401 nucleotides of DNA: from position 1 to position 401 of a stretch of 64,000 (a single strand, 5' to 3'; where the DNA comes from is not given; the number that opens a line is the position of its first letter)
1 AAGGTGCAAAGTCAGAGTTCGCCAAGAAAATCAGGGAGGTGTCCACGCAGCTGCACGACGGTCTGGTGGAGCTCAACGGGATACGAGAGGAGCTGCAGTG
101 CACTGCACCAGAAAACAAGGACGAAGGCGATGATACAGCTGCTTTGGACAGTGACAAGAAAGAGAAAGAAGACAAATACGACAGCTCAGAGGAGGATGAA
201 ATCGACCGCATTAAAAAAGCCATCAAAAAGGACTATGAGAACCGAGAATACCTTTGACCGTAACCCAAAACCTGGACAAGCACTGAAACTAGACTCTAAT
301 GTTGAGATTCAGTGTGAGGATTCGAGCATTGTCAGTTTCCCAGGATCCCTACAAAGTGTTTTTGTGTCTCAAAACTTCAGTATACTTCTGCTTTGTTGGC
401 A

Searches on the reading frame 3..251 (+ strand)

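Call 45: search_protein_families(library=pfam, proteins=[window:3-251:+], max_evalue=0.01)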
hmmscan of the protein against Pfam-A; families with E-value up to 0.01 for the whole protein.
window:3-251:+ (83 aa): 1 family
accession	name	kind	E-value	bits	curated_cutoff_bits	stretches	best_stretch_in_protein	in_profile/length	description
PF13339.11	AATF-Che1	-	0.0053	17.8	24.7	1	3-75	48-124/137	Apoptosis antagonizing transcription factor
